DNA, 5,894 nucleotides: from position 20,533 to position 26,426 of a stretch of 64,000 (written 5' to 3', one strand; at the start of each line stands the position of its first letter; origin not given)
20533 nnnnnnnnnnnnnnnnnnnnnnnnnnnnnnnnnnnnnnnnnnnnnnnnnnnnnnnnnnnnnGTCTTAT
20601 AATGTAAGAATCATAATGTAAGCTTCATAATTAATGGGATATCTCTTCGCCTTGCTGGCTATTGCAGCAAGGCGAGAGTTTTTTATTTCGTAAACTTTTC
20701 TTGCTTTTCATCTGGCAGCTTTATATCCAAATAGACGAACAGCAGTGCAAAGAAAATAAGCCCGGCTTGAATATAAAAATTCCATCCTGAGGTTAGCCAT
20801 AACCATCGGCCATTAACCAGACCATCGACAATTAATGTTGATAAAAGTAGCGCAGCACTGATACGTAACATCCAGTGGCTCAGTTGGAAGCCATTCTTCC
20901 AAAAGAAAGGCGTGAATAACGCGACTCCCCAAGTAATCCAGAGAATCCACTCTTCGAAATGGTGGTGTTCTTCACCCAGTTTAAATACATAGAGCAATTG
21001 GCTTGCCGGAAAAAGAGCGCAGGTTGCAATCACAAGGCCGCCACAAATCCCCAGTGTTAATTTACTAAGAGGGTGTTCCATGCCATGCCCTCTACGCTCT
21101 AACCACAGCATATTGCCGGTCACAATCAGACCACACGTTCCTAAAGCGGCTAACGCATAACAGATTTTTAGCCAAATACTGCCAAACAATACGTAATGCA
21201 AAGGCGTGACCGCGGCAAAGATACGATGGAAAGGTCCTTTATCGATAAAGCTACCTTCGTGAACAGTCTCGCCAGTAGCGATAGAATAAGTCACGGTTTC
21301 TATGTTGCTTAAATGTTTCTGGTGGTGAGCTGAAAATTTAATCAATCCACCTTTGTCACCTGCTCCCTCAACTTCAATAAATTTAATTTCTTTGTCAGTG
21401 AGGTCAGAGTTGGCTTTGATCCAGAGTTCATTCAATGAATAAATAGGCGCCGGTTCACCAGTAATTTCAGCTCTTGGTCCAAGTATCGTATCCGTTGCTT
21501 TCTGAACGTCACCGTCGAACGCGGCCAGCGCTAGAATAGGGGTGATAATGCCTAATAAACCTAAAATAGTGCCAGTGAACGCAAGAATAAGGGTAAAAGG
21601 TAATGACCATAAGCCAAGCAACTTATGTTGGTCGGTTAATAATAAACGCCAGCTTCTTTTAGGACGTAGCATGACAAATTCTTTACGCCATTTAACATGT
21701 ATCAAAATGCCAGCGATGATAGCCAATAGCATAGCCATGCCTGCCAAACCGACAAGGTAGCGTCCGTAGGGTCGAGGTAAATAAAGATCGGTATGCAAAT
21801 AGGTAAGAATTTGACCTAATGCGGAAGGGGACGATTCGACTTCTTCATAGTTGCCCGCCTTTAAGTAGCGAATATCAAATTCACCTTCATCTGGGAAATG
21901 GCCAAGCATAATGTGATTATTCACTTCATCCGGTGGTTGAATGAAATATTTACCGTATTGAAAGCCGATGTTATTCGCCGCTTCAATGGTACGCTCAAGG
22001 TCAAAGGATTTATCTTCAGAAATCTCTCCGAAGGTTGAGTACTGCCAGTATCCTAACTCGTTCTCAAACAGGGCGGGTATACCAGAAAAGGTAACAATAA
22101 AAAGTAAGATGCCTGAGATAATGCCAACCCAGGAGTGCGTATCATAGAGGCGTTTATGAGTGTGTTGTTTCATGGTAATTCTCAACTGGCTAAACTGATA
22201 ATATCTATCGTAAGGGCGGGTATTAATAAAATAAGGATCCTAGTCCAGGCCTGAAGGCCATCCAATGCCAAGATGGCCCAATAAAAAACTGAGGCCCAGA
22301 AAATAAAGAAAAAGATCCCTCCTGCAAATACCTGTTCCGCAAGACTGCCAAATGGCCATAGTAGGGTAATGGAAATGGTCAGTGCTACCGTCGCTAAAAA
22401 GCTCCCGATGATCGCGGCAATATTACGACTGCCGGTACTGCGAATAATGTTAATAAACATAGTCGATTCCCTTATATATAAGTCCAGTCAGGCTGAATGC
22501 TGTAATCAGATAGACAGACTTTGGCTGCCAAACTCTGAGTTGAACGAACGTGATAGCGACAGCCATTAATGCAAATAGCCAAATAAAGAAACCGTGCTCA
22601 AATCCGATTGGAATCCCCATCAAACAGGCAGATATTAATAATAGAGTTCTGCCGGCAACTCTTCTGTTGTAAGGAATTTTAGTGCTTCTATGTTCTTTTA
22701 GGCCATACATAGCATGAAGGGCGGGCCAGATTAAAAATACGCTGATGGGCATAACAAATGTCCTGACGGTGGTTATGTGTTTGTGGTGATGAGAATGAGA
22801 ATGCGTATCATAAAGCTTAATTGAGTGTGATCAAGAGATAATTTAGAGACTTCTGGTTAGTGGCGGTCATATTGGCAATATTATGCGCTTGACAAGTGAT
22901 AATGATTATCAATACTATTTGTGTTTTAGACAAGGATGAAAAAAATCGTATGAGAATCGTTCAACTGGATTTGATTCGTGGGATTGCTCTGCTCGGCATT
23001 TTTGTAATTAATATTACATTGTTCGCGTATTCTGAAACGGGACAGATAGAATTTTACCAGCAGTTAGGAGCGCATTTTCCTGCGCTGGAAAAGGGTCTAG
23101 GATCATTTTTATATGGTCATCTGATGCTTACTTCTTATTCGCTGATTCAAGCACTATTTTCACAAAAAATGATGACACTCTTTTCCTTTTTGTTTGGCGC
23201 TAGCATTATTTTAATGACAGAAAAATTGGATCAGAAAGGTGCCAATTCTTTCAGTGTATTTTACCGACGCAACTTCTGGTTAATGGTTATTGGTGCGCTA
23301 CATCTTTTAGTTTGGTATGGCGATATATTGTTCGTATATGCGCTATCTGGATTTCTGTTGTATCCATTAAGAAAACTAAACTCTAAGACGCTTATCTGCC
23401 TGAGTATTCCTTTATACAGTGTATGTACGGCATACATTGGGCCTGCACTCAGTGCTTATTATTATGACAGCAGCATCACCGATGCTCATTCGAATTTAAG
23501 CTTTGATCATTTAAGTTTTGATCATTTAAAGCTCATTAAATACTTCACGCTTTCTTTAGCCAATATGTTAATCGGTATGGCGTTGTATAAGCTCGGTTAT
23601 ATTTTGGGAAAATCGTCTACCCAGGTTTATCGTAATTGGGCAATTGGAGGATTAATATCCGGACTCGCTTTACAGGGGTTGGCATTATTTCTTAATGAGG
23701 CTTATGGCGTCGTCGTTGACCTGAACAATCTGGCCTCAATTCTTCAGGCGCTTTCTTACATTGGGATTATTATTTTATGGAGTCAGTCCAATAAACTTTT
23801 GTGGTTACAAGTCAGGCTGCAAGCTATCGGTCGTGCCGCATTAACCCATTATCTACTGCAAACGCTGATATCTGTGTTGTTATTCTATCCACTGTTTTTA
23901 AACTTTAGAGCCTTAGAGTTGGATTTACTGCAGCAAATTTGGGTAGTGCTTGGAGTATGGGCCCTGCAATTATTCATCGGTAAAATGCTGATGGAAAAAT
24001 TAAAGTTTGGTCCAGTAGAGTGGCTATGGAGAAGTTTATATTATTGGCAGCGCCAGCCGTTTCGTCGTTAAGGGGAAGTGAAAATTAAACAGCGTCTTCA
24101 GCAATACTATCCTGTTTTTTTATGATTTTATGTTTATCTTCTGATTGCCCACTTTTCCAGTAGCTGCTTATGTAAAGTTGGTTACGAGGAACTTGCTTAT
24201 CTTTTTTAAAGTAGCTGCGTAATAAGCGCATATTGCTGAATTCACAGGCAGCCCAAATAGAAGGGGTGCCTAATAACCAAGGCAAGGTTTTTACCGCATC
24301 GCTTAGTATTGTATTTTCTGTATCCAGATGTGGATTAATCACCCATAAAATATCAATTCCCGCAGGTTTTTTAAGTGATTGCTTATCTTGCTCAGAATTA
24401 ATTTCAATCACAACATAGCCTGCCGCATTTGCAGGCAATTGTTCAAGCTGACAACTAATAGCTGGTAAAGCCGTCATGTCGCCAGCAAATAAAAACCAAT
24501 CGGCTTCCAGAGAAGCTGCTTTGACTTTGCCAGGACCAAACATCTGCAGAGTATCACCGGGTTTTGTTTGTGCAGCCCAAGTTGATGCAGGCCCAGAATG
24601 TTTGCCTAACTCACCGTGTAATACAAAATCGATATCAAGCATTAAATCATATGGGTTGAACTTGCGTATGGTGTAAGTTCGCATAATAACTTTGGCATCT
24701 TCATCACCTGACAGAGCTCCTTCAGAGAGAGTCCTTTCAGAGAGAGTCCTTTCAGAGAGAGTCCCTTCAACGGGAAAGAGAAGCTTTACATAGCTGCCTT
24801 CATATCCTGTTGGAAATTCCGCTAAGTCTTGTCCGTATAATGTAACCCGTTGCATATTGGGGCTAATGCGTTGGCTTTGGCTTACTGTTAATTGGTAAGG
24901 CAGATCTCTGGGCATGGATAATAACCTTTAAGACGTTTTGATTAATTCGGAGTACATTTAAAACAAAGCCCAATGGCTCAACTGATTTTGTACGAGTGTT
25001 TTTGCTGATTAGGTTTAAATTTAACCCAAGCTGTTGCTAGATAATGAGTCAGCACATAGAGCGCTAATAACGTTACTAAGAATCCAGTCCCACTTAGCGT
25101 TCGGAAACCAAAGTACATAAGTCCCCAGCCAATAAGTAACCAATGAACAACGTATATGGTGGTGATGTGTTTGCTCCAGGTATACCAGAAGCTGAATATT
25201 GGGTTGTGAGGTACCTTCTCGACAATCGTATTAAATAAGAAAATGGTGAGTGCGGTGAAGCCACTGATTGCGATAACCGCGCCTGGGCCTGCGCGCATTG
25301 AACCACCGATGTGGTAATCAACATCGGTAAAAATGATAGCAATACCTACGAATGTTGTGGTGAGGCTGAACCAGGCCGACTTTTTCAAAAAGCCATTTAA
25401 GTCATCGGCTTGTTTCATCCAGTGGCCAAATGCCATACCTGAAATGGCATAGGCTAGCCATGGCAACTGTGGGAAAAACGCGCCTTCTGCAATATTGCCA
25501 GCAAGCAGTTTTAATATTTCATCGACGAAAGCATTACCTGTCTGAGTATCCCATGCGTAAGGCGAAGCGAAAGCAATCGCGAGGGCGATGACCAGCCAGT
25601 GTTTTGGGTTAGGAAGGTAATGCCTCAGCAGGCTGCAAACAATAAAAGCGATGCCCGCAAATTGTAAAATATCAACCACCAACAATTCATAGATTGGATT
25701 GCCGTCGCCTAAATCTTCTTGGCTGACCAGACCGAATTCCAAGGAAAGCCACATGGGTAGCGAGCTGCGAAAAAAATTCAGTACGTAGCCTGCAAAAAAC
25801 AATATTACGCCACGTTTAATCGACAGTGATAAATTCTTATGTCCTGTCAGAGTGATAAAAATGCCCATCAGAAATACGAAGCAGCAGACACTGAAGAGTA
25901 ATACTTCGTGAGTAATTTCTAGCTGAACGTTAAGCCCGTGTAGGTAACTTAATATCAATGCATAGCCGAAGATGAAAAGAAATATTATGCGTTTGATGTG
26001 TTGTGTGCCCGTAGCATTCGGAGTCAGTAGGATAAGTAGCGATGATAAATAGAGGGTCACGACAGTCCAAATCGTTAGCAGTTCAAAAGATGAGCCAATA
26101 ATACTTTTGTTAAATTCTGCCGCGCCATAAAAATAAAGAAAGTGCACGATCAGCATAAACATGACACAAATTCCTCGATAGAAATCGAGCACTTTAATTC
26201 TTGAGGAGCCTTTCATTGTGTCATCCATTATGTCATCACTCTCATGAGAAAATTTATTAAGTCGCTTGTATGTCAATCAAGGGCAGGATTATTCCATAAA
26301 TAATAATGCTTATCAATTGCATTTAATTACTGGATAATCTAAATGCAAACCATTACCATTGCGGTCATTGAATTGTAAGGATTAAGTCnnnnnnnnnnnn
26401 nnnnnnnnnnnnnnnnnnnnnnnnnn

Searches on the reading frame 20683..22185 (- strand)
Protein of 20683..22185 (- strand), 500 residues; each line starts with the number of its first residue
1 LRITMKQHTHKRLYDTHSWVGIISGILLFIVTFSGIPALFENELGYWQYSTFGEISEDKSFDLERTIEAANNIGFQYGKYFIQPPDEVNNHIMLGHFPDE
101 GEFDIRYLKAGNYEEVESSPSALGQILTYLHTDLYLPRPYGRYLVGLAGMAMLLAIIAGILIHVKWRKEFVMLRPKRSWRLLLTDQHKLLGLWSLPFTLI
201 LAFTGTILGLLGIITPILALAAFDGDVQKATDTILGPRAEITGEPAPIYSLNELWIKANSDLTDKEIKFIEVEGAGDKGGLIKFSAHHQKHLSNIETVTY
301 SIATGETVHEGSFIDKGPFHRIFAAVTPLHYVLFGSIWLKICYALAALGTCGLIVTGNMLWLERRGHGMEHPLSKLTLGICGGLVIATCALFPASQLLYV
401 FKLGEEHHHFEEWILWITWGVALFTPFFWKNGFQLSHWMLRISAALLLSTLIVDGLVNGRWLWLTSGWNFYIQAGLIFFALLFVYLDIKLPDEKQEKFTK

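Call 5: search_protein_families(library=ncbifam, proteins=[window:20683-22185:-])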
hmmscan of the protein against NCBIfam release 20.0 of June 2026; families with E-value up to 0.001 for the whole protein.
window:20683-22185:- (500 aa): 0 families

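Call 6: search_protein_families(library=pfam, proteins=[window:20683-22185:-])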
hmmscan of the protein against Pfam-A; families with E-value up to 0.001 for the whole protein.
window:20683-22185:- (500 aa): 1 family
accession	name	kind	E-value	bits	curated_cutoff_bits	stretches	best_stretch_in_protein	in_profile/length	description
PF03929.21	PepSY_TM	-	4.7e-49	168.2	28.8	1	16-364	3-295/295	PepSY-associated TM region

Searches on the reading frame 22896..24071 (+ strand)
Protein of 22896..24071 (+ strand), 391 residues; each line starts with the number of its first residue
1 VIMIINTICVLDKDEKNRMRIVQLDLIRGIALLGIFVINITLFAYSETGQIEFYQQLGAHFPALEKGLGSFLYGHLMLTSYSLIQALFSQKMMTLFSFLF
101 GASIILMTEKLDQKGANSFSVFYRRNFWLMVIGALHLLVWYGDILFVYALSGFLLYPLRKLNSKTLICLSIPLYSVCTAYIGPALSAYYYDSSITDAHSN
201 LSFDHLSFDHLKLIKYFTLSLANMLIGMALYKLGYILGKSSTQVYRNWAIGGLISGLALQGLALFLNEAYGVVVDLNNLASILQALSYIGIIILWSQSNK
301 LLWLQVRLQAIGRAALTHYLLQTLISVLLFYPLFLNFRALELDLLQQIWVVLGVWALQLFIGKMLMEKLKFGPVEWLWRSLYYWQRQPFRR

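Call 5: search_protein_families(library=ncbifam, proteins=[window:22896-24071:+])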
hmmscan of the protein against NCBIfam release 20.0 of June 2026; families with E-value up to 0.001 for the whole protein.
window:22896-24071:+ (391 aa): 1 family
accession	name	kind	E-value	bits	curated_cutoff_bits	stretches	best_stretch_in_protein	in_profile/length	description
NF008093.1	PRK10835.1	equivalog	1.6e-32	113.2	325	2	203-381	186-370/375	DUF418 domain-containing protein YeiB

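Call 6: search_protein_families(library=pfam, proteins=[window:22896-24071:+])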
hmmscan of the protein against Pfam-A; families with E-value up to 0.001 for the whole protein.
window:22896-24071:+ (391 aa): 1 family
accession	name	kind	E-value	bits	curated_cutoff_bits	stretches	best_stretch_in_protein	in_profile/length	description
PF04235.18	DUF418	-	6.4e-26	91.7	23.6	1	231-384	2-162/163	Protein of unknown function (DUF418)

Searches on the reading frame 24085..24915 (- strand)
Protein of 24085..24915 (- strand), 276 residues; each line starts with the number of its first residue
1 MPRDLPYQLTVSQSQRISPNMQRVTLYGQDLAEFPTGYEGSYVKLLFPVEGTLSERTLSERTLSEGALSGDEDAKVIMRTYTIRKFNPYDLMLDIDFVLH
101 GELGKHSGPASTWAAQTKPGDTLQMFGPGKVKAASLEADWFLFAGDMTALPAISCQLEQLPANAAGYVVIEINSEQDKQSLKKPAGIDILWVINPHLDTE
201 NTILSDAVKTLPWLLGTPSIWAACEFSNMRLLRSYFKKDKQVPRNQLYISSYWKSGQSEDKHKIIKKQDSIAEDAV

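Call 5: search_protein_families(library=ncbifam, proteins=[window:24085-24915:-])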
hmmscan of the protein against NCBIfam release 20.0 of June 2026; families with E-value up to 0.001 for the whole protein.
window:24085-24915:- (276 aa): 0 families

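Call 6: search_protein_families(library=pfam, proteins=[window:24085-24915:-])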
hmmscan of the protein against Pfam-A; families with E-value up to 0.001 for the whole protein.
window:24085-24915:- (276 aa): 2 families
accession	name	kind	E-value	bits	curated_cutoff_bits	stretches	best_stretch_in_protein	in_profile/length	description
PF04954.18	SIP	-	2.5e-34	118.8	26.3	1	138-256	1-119/119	Siderophore-interacting protein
PF08021.17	FAD_binding_9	-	2.1e-31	109.1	23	1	11-130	2-118/120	Siderophore-interacting FAD-binding domain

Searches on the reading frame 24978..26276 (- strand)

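Call 5: search_protein_families(library=ncbifam, proteins=[window:24978-26276:-])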
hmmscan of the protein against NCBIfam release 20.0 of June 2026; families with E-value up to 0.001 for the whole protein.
window:24978-26276:- (432 aa): 0 families

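Call 6: search_protein_families(library=pfam, proteins=[window:24978-26276:-])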
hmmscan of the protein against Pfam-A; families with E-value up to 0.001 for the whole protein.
window:24978-26276:- (432 aa): 1 family
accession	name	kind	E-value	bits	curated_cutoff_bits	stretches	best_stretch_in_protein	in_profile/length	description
PF07786.18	HGSNAT_cat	-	1.2e-11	45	22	1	97-290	13-187/222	Heparan-alpha-glucosaminide N-acetyltransferase, catalytic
